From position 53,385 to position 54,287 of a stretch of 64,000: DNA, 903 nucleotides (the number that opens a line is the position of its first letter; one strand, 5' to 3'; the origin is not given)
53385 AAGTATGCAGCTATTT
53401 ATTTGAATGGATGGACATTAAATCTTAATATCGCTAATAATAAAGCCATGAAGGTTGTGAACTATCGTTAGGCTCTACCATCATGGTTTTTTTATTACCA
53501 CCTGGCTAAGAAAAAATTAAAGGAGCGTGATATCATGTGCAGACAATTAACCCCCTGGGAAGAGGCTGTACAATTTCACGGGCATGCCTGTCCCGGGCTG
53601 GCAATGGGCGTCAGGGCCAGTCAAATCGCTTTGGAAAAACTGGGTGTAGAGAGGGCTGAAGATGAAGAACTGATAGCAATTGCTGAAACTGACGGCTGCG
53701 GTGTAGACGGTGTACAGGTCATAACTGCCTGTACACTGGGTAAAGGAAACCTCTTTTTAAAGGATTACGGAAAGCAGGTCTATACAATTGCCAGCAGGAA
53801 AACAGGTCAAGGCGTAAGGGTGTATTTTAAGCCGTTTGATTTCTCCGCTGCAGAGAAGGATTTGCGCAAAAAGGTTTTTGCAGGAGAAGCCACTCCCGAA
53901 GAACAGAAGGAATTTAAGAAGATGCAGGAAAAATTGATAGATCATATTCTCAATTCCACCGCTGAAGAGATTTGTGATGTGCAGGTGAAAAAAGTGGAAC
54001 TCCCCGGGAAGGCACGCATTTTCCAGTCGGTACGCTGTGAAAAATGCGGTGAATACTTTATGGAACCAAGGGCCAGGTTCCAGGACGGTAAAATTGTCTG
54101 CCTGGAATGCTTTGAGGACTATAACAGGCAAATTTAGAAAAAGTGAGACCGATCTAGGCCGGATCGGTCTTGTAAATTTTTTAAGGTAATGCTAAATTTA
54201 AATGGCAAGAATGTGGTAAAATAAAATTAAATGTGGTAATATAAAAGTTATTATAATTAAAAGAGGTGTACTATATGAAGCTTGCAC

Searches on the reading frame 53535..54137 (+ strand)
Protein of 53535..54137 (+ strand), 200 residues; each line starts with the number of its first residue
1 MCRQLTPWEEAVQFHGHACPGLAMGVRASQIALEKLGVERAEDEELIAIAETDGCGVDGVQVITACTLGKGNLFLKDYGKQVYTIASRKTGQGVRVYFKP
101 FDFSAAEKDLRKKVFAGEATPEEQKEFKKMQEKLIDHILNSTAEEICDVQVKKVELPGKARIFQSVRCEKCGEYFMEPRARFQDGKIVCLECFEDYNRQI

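Call 9: search_protein_families(library=pfam, proteins=[window:53535-54137:+])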
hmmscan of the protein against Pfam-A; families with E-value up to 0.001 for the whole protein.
window:53535-54137:+ (200 aa): 2 families
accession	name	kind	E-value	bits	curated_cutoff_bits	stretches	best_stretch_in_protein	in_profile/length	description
PF02663.19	FmdE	-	3.6e-47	160.2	22.9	1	14-147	1-132/133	FmdE, Molybdenum formylmethanofuran dehydrogenase operon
PF01258.23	zf-dskA_traR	-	4.2e-11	43.1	24.9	1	161-198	1-36/36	Prokaryotic dksA/traR C4-type zinc finger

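Call 19: find_homologous_proteins(query=window:53535-54137:+, max_evalue=1e-20)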
Query window:53535-54137:+ (200 aa): 505 proteins with E <= 1e-20 among 581 candidates; the best 120 are listed.
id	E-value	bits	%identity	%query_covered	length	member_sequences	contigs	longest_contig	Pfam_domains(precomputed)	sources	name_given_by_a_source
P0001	1.1e-130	451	100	100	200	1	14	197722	PF01258.24,PF02663.20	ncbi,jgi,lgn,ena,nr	ncbi:MAG: formylmethanofuran dehydrogenase subunit [Clostridia bacterium]|jgi:formylmethanofuran deh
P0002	8.6e-87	308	66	100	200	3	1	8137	PF01258.24,PF02663.20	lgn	-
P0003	3.0e-83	296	65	98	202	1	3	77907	PF01258.24,PF02663.20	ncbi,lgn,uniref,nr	ncbi:FmdE family protein [Calderihabitans maritimus]|uniref:Formylmethanofuran dehydrogenase subunit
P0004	3.6e-83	296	64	97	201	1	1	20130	PF01258.24,PF02663.20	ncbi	-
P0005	3.8e-82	293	68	96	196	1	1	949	PF01258.24,PF02663.20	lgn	-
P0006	3.1e-81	290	65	99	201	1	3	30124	PF01258.24,PF02663.20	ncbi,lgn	-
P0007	8.1e-81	288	68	96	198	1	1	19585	PF01258.24,PF02663.20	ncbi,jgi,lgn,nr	ncbi:MAG: formylmethanofuran dehydrogenase [Peptococcaceae bacterium BICA1-8]|nr:MAG: formylmethanof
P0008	1.6e-79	284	64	99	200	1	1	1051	PF01258.24,PF02663.20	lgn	-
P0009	7.9e-78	279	65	96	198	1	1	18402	PF01258.24,PF02663.20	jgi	-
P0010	6.9e-77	276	62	99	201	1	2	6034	PF01258.24,PF02663.20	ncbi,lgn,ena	-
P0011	1.0e-76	275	61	99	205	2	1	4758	PF01258.24,PF02663.20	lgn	-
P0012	5.1e-75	270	61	97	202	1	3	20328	PF01258.24,PF02663.20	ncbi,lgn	-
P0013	5.1e-75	270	63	95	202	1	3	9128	PF01258.24,PF02663.20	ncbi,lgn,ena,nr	ncbi:MAG: formylmethanofuran dehydrogenase [Clostridia bacterium]|nr:formylmethanofuran dehydrogenas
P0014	6.1e-74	266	63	97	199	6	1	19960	PF01258.24,PF02663.20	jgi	-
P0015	9.9e-73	262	62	95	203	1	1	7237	PF01258.24,PF02663.20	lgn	-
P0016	1.1e-72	262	61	97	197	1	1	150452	PF01258.24,PF02663.20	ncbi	ncbi:MAG: FmdE family protein [Peptococcaceae bacterium]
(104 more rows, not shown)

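Call 20: find_encoding_contigs(protein=P0003, flank=3000, max_places=2)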
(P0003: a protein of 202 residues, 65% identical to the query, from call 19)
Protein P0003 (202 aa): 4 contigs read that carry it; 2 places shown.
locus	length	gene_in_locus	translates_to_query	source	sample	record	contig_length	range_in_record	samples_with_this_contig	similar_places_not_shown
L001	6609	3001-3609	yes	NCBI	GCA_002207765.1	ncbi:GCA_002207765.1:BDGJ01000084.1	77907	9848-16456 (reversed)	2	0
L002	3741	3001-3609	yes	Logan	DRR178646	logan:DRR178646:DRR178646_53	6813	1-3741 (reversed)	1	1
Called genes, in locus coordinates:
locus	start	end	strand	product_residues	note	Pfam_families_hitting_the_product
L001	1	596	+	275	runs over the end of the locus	PF00528:BPD_transp_1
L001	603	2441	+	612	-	PF00005:ABC_tran, PF00931:NB-ARC (faint), PF02463:SMC_N (weak), PF03193:RsgA_GTPase (faint), PF13191:AAA_16 (faint), PF08352:oligo_HPY, PF00005:ABC_tran, PF08352:oligo_HPY, +7 more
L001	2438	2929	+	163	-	PF01980:TrmO_N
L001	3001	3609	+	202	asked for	PF02663:FmdE, PF01258:zf-dskA_traR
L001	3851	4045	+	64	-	-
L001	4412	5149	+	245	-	PF09930:DUF2162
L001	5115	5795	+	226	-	PF01618:MotA_ExbB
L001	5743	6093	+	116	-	PF09919:DUF2149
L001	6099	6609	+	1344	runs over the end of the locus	PF02514:CobN-Mg_chel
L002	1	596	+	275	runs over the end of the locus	PF00528:BPD_transp_1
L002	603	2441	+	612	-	PF00005:ABC_tran, PF00931:NB-ARC (faint), PF02463:SMC_N (weak), PF03193:RsgA_GTPase (faint), PF13191:AAA_16 (faint), PF08352:oligo_HPY, PF00005:ABC_tran, PF08352:oligo_HPY, +7 more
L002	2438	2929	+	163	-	PF01980:TrmO_N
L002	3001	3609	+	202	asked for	PF02663:FmdE, PF01258:zf-dskA_traR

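Call 21: find_encoding_contigs(protein=P0002, flank=3000, max_places=2)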
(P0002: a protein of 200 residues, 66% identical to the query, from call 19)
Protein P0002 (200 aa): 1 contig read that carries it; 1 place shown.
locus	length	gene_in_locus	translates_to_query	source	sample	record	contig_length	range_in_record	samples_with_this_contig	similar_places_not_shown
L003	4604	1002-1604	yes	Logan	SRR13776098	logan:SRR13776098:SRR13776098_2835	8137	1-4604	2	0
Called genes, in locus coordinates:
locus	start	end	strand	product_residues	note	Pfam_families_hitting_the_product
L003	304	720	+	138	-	PF12953:DUF3842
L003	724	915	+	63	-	PF10133:CooT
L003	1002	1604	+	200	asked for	PF02663:FmdE, PF01258:zf-dskA_traR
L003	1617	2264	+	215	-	PF01891:CbiM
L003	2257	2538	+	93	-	PF13190:PDGLE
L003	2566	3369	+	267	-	PF02361:CbiQ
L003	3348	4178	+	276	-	PF00005:ABC_tran, PF02463:SMC_N (weak), PF13304:AAA_21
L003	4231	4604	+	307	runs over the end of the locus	PF00291:PALP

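Call 22: find_encoding_contigs(protein=P0004, flank=3000, max_places=2)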
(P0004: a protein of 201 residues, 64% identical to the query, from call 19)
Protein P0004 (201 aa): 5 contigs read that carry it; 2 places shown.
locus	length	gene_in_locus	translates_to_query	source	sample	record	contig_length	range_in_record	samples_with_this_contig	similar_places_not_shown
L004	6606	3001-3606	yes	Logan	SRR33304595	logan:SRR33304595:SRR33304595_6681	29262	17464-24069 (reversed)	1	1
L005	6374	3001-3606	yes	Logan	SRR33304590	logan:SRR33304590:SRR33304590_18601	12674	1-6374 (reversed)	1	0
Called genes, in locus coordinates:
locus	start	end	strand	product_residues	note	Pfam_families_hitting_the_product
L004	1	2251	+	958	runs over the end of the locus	PF12773:DZR, PF13240:Zn_Ribbon_1 (weak), PF13248:Zn_ribbon_3 (weak), PF24460:DUF7575 (faint), PF24463:DUF7577 (weak), PF13240:Zn_Ribbon_1 (weak), PF13248:Zn_ribbon_3 (weak), PF00082:Peptidase_S8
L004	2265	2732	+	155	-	PF19663:DUF6166 (weak)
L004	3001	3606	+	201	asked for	PF02663:FmdE, PF01258:zf-dskA_traR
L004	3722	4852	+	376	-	PF13433:Peripla_BP_5, PF13458:Peripla_BP_6, PF01094:ANF_receptor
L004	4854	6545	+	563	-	PF02743:dCache_1, PF17201:Cache_3-Cache_2, PF07536:HWE_HK (faint), PF07568:HisKA_2, PF02518:HATPase_c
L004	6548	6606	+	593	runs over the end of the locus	PF00072:Response_reg, PF00989:PAS, PF08448:PAS_4, PF13426:PAS_9, PF08447:PAS_3, PF00990:GGDEF, PF13487:HD_5, PF01966:HD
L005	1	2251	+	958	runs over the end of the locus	PF12773:DZR, PF13240:Zn_Ribbon_1 (weak), PF13248:Zn_ribbon_3 (weak), PF24460:DUF7575 (faint), PF24463:DUF7577 (weak), PF13240:Zn_Ribbon_1 (weak), PF13248:Zn_ribbon_3 (weak), PF00082:Peptidase_S8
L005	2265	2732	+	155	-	PF19663:DUF6166 (weak)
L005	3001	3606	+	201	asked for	PF02663:FmdE, PF01258:zf-dskA_traR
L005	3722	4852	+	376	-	PF13433:Peripla_BP_5, PF13458:Peripla_BP_6, PF01094:ANF_receptor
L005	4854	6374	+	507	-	?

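Call 28: find_related_loci(query=A2, collection=genome_contigs, flank=8000)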
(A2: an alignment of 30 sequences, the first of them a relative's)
Query A2 (200 aa) in genome_contigs; peptide patterns used: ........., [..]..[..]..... (x = any residue, [..] = any of these).
599 stretches matched a pattern (row limit reached: there are more); 593 encode a relative of the query (tblastn E <= 1e-3); the best 80 are kept; 80 distinct loci.
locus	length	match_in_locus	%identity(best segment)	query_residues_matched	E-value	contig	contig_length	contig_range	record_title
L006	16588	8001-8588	55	1-196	5e-68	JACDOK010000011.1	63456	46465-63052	MAG: Peptococcaceae bacterium isolate GB_MAG19_121 c_000000000377, whole genome shotgun sequence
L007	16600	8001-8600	52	1-198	2e-66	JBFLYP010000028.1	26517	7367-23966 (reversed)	MAG: Bacillota bacterium isolate MAG088 MAG088_28, whole genome shotgun sequence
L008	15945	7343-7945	52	1-198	1e-66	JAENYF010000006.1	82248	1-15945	MAG: Desulfoscipio geothermicus isolate B5_bin.4 B5_bin4_NODE_130_length_82248_cov_11.395143, whole genome shotgun seque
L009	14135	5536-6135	49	1-198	7e-63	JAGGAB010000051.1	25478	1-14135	MAG: Bacillota bacterium isolate CTSoil_079 scaffold_540, whole genome shotgun sequence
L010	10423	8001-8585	50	1-192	3e-63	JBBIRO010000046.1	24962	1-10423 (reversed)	MAG: Syntrophobacterales bacterium isolate STS170223_bin_351 NODE_910_length_24962_cov_6.425142, whole genome shotgun se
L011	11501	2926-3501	52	9-198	3e-62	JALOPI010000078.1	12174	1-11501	MAG: Syntrophobacteraceae bacterium isolate Prado125 scaffold_5504, whole genome shotgun sequence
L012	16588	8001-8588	52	1-196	5e-62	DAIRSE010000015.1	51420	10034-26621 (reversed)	MAG TPA_asm: Bacillota bacterium isolate CTOTU1356 NODE_68_length_51420_cov_141.089205, whole genome shotgun sequence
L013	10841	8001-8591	50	6-200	4e-62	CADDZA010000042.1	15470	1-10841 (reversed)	Clostridia bacterium isolate 27 genome assembly, contig: NODE_2662_length_15470_cov_35.045363, whole genome shotgun sequ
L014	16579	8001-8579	52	8-198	2e-61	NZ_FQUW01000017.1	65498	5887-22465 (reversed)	Desulfofundulus australicus DSM 11792, whole genome shotgun sequence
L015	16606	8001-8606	50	1-198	5e-61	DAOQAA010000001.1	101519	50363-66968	MAG TPA_asm: Methanoregula sp. isolate AMR_MDS_1274 NODE_112_length_101519_cov_10.899137, whole genome shotgun sequence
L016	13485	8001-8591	49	6-200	5e-61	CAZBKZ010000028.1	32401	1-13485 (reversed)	MAG TPA_asm: uncultured Syntrophomonadaceae bacterium isolate SRP241341_co1_200 genome assembly, contig: NODE_1600_lengt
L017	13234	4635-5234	48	3-198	2e-60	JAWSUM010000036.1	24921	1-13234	MAG: Methanolobus sp. isolate B4G8CH4-11 NODE_521_length_24921_cov_4.945950, whole genome shotgun sequence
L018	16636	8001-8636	46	1-199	9e-61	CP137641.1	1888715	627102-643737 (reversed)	Methanoculleus palmolei strain DSM 4273 chromosome, complete genome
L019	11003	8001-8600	47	3-198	2e-60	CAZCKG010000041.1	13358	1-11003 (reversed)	MAG TPA_asm: uncultured Methanosarcinales archaeon isolate binchicken_co104_22 genome assembly, contig: NODE_3620_length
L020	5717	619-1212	47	1-194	3e-60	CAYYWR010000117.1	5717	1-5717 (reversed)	MAG TPA_asm: uncultured Syntrophomonadaceae bacterium isolate binchicken_co32_98 genome assembly, contig: NODE_25736_len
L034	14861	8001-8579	50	8-198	7e-58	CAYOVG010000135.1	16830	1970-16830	MAG TPA_asm: uncultured Syntrophobacteraceae bacterium isolate binchicken_co168_41 genome assembly, contig: NODE_6004_le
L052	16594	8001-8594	45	4-198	3e-54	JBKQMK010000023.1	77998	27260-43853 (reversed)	MAG: Desulfomonilaceae bacterium isolate LABRr1A1B1C__bin_124 LABRr1A1B1C_000000009661, whole genome shotgun sequence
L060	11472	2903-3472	47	13-200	6e-53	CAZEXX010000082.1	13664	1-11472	MAG TPA_asm: uncultured Anaerolineales bacterium isolate SRP191223_co2_261 genome assembly, contig: NODE_3222_length_136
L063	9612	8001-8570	45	11-198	2e-52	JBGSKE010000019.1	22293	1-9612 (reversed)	MAG: Negativicutes bacterium isolate JTS-AC173 k141_2130404, whole genome shotgun sequence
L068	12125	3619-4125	48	9-193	2e-52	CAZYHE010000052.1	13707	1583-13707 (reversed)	MAG TPA_asm: uncultured Anaerolineales bacterium isolate SRP272421_co2_624 genome assembly, contig: NODE_15004_length_13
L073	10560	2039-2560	42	1-198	7e-52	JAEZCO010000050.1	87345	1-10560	MAG: Bacillota bacterium isolate OH_CBrB_255 k127_2560532, whole genome shotgun sequence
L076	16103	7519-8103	43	1-194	7e-52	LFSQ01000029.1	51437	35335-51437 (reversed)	MAG: Syntrophomonas sp. DTU019 scaffold5222, whole genome shotgun sequence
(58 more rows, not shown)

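Call 34: search_protein_families(library=pfam, proteins=[L063:6296-7963:+, L063:8598-9590:+, L063:4616-5809:+, L068:2239-2511:+, L068:2490-3587:+, L068:4197-5828:+, L068:5829-6806:+, L073:7128-8678:+, L073:8889-9839:+, L073:5207-6592:-])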
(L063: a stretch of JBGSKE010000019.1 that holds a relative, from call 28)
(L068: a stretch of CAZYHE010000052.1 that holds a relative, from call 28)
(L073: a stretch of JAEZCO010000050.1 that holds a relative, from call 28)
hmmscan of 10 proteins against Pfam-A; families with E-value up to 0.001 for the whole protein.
L063:6296-7963:+ (555 aa): 1 family
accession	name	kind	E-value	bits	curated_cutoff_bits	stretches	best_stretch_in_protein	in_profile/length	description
PF00496.27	SBP_bac_5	-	1.5e-77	261.6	32.4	1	103-464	2-361/368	Bacterial extracellular solute-binding proteins, family 5 Middle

L063:8598-9590:+ (330 aa): 1 family
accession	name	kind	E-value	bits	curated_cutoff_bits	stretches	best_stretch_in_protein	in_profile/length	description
PF00528.27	BPD_transp_1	-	2.8e-26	92.8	26.4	1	115-320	1-183/184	Binding-protein-dependent transport system inner membrane component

L063:4616-5809:+ (397 aa): 2 families
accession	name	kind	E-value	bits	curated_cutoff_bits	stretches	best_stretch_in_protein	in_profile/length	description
PF01546.33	Peptidase_M20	-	1.9e-41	142.7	24.6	1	74-382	1-201/206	Peptidase family M20/M25/M40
PF07687.19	M20_dimer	-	9.7e-13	48.4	21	1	186-282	7-103/107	Peptidase dimerisation domain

L068:2239-2511:+ (90 aa): 0 families

L068:2490-3587:+ (365 aa): 5 families
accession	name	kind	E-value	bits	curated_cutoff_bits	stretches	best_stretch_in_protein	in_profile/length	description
PF00891.24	Methyltransf_2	-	1.1e-18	67.8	22.3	1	194-341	65-209/210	O-methyltransferase domain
PF08100.18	Dimerisation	-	5e-14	52.3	25.6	1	34-115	4-91/93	O-methyltransferase dimerisation domain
PF13489.12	Methyltransf_23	-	1.3e-05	25.5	27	1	173-342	5-160/164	Methyltransferase domain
PF13649.12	Methyltransf_25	-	8.3e-05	23.6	27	1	195-291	1-97/97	Methyltransferase domain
PF08242.18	Methyltransf_12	-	0.00047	21.3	30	1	197-293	2-98/98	Methyltransferase domain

L068:4197-5828:+ (543 aa): 1 family
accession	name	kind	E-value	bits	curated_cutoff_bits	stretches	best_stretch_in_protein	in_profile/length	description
PF00496.27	SBP_bac_5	-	4.4e-93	312.8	32.4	1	94-457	1-365/368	Bacterial extracellular solute-binding proteins, family 5 Middle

L068:5829-6806:+ (325 aa): 2 families
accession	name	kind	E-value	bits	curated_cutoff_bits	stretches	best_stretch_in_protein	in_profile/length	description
PF00528.27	BPD_transp_1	-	4.1e-37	128.1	26.4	1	113-318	1-183/184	Binding-protein-dependent transport system inner membrane component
PF19300.4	BPD_transp_1_N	-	2.5e-11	44.2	23.8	1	1-101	1-113/114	Binding-prot-dependent transport system membrane comp, N-term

L073:7128-8678:+ (516 aa): 1 family
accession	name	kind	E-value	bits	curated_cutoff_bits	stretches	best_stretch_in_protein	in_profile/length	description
PF00496.27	SBP_bac_5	-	4.5e-71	240.3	32.4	1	70-427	1-359/368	Bacterial extracellular solute-binding proteins, family 5 Middle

L073:8889-9839:+ (316 aa): 2 families
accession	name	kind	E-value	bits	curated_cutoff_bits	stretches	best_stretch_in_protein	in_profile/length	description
PF00528.27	BPD_transp_1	-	1.6e-39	136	26.4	1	119-311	1-184/184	Binding-protein-dependent transport system inner membrane component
PF19300.4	BPD_transp_1_N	-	8.9e-08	32.8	23.8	1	4-107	3-113/114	Binding-prot-dependent transport system membrane comp, N-term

L073:5207-6592:- (461 aa): 1 family
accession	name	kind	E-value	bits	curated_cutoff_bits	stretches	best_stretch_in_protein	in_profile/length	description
PF12176.13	MtaB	-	2.3e-181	604.1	25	1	4-460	2-460/460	Methanol-cobalamin methyltransferase B subunit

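Call 46: search_protein_families(library=pfam, proteins=[L073:3366-4394:+, L073:2737-3120:+, L076:7013-7519:+, L076:8099-8923:+, L034:12915-14096:-, L034:12257-12865:-, L034:9927-12188:-, L006:8661-9101:+, L060:3682-4566:+, L012:8635-10239:+])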
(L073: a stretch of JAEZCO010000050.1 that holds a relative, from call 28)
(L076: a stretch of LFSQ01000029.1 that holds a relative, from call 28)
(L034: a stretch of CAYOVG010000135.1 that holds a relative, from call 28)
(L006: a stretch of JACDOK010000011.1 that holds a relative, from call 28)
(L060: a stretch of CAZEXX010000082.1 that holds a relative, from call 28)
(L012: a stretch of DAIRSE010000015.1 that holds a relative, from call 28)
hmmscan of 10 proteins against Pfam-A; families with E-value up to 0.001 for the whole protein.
L073:3366-4394:+ (342 aa): 1 family
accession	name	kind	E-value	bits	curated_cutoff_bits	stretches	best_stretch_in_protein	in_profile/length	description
PF01208.23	URO-D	-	1.3e-55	189.3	23.9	1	35-331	41-345/346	Uroporphyrinogen decarboxylase (URO-D)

L073:2737-3120:+ (127 aa): 1 family
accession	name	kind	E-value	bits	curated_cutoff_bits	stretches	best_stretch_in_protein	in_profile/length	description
PF08821.16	CGGC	-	6.4e-18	65.4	27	1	2-110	1-105/106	CGGC domain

L076:7013-7519:+ (168 aa): 1 family
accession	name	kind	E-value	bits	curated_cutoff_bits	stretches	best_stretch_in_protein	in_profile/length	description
PF12953.12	DUF3842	-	2.6e-51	173.9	28.5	1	20-149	1-130/130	Domain of unknown function (DUF3842)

L076:8099-8923:+ (274 aa): 2 families
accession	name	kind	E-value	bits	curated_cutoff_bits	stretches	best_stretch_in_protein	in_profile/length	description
PF10133.14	CooT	-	8.9e-23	80.8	27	1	10-70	1-60/60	CO dehydrogenase accessory protein CooT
PF10670.15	DUF4198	-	2.2e-16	61.1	34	1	165-261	108-207/209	Domain of unknown function (DUF4198)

L034:12915-14096:- (393 aa): 1 family
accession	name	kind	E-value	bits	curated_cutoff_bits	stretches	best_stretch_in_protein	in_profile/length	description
PF02663.19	FmdE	-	6.4e-14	52.6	22.9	1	225-311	1-77/133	FmdE, Molybdenum formylmethanofuran dehydrogenase operon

L034:12257-12865:- (202 aa): 1 family
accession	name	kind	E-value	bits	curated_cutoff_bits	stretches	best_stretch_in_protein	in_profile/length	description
PF01613.24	Flavin_Reduct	-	4.6e-23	82.4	27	1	12-150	4-140/153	Flavin reductase like domain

L034:9927-12188:- (753 aa): 2 families
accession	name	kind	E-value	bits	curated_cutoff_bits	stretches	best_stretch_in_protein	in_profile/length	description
PF00593.30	TonB_dep_Rec_b-barrel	-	5.4e-30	106.1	27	1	268-715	11-436/436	TonB dependent receptor-like, beta-barrel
PF07715.20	Plug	-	2e-06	28.7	23.9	1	88-173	21-102/107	TonB-dependent Receptor Plug Domain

L006:8661-9101:+ (146 aa): 1 family
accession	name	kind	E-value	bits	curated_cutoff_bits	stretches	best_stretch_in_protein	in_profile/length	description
PF01980.22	TrmO_N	-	6.5e-34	117.1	26.8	1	23-133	2-116/116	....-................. O N-terminal domain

L060:3682-4566:+ (294 aa): 1 family
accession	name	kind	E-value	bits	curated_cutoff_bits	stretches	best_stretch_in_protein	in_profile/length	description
PF02540.23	NAD_synthase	-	1.6e-05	24.6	21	1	40-100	18-79/242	NAD synthase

L012:8635-10239:+ (534 aa): 1 family
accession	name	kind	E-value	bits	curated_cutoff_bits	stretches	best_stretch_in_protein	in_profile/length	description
PF00496.27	SBP_bac_5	-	4.4e-84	283.1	32.4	1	86-446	2-361/368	Bacterial extracellular solute-binding proteins, family 5 Middle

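Call 59: search_protein_families(library=pfam, proteins=[L052:2430-4673:-, L052:1133-2440:-, L052:6486-7445:-, L052:10028-11860:-, L052:11882-12904:-, L052:12909-16577:-, L009:2929-3855:-, L009:1940-2827:-, L009:6148-6990:+, L009:392-1366:-])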
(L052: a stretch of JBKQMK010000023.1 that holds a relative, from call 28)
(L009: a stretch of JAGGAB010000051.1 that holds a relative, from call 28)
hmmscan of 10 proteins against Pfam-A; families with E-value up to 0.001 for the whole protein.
L052:2430-4673:- (747 aa): 7 families
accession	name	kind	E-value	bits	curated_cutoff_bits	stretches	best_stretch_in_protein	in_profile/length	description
PF00142.24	Fer4_NifH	-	5.8e-90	301.9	25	1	19-282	1-265/271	4Fe-4S iron sulfur cluster binding proteins, NifH/frxC family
PF00148.24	Oxidored_nitro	-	2.4e-65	221.4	28.6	1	335-733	1-396/399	Nitrogenase component 1 type Oxidoreductase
PF01656.29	CbiA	-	1.5e-10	41.6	25.4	1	22-240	3-124/125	CobQ/CobB/MinD/ParA nucleotide binding domain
PF13614.12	AAA_31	-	1.8e-08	34.9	27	1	18-62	1-46/177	AAA domain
PF10609.15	ParA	-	8.4e-07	29.1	27.1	1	24-50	10-36/246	NUBPL iron-transfer P-loop NTPase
PF02374.21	ArsA_ATPase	-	1e-05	25.4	24.3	1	18-56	1-39/305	Anion-transporting ATPase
PF09140.17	MipZ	-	9.8e-05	22.2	20.7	1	26-83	9-66/262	ATPase MipZ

L052:1133-2440:- (435 aa): 1 family
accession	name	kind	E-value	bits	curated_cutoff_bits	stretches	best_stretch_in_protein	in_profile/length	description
PF00148.24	Oxidored_nitro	-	8.3e-44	150.5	28.6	1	18-429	4-396/399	Nitrogenase component 1 type Oxidoreductase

L052:6486-7445:- (319 aa): 2 families
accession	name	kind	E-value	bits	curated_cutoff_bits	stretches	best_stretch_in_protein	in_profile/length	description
PF02663.19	FmdE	-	1.1e-29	103.6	22.9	1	125-261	1-133/133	FmdE, Molybdenum formylmethanofuran dehydrogenase operon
PF01258.23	zf-dskA_traR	-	5.6e-06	26.7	24.9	1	280-307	5-32/36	Prokaryotic dksA/traR C4-type zinc finger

L052:10028-11860:- (610 aa): 11 families
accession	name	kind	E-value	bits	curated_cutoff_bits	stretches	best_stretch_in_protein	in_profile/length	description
PF17863.7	AAA_lid_2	-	7.9e-16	58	22.7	1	219-289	2-72/74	AAA lid domain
PF13519.12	VWA_2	-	3.1e-13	50.7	27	1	426-520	1-94/107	von Willebrand factor type A domain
PF07728.20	AAA_5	-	7e-12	46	22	1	27-156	1-137/139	AAA domain (dynein-related subfamily)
PF01078.27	Mg_chelatase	-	1e-06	28.7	20.3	0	5-52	4-49/207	Magnesium chelatase, subunit ChlI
PF13401.12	AAA_22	-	4e-06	27.6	27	1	28-113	8-104/130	AAA domain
PF13191.12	AAA_16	-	8.3e-06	26.8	32.6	1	13-56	8-55/167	AAA ATPase domain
PF00493.29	MCM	-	8e-05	22.3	23.3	1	27-107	59-135/224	MCM P-loop domain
PF06068.19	TIP49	-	0.00011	21.9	23.8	0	6-58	26-83/347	TIP49 P-loop domain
PF00158.32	Sigma54_activat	-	0.00034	20.8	20.2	1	28-110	25-110/168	Sigma-54 interaction domain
PF12775.13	AAA_7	-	0.00045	20.2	25.8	0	26-108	34-115/181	P-loop containing dynein motor region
PF00092.34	VWA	-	0.00069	20.3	23.8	0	426-567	2-139/174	von Willebrand factor type A domain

L052:11882-12904:- (340 aa): 6 families
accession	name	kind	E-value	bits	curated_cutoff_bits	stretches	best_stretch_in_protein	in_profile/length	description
PF17863.7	AAA_lid_2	-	3.4e-16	59.2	22.7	1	262-332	2-73/74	AAA lid domain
PF01078.27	Mg_chelatase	-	1.5e-12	47.8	20.3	1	115-184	89-158/207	Magnesium chelatase, subunit ChlI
PF07728.20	AAA_5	-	7.3e-11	42.7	22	1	89-197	25-139/139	AAA domain (dynein-related subfamily)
PF13401.12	AAA_22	-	3.9e-06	27.6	27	1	30-181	8-123/130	AAA domain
PF13191.12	AAA_16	-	1.2e-05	26.3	32.6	1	23-83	20-87/167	AAA ATPase domain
PF20030.5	bpMoxR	-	4e-05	23.2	27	0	105-217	72-179/205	MoxR domain in the MoxR-vWA-beta-propeller ternary systems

L052:12909-16577:- (1222 aa): 1 family
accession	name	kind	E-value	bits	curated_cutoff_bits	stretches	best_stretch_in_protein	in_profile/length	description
PF02514.21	CobN-Mg_chel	-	0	1253.5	24.5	1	57-1167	1-1088/1090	CobN/Magnesium Chelatase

L009:2929-3855:- (308 aa): 2 families
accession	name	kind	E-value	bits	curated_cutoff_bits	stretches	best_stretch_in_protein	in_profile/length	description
PF06180.16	CbiK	-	9.5e-100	333.7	26.2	1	35-297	1-261/262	Cobalt chelatase (CbiK)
PF01903.22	CbiX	-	4.4e-06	27.4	22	0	218-255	37-74/106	CbiX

L009:1940-2827:- (295 aa): 2 families
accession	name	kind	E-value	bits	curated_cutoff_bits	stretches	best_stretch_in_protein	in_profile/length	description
PF06180.16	CbiK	-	1.1e-97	326.9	26.2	1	19-283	1-261/262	Cobalt chelatase (CbiK)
PF01903.22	CbiX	-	5.2e-08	33.6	22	1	205-274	38-103/106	CbiX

L009:6148-6990:+ (280 aa): 7 families
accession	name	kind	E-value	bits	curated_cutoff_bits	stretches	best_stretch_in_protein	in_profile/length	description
PF13649.12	Methyltransf_25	-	8.7e-11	42.8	27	1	74-144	2-73/97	Methyltransferase domain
PF08241.18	Methyltransf_11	-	4.2e-08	34.2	21.2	1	74-141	1-66/95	Methyltransferase domain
PF13847.12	Methyltransf_31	-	3.2e-07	30.6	27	1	69-151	3-91/145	Methyltransferase domain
PF02353.26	CMAS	-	1.5e-06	28.1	27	1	43-132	35-126/273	Mycolic acid cyclopropane synthetase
PF03848.20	TehB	-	2.4e-06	27.6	20.4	1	43-139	8-99/193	Tellurite resistance protein TehB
PF08242.18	Methyltransf_12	-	4.3e-06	27.8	30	1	74-141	1-71/98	Methyltransferase domain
PF13489.12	Methyltransf_23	-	2.7e-05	24.4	27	1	64-123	14-88/164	Methyltransferase domain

L009:392-1366:- (324 aa): 1 family
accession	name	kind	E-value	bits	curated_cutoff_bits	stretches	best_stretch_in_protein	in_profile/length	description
PF01261.30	AP_endonuc_2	-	1.7e-15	57.9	31.1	1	94-309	62-230/249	Xylose isomerase-like TIM barrel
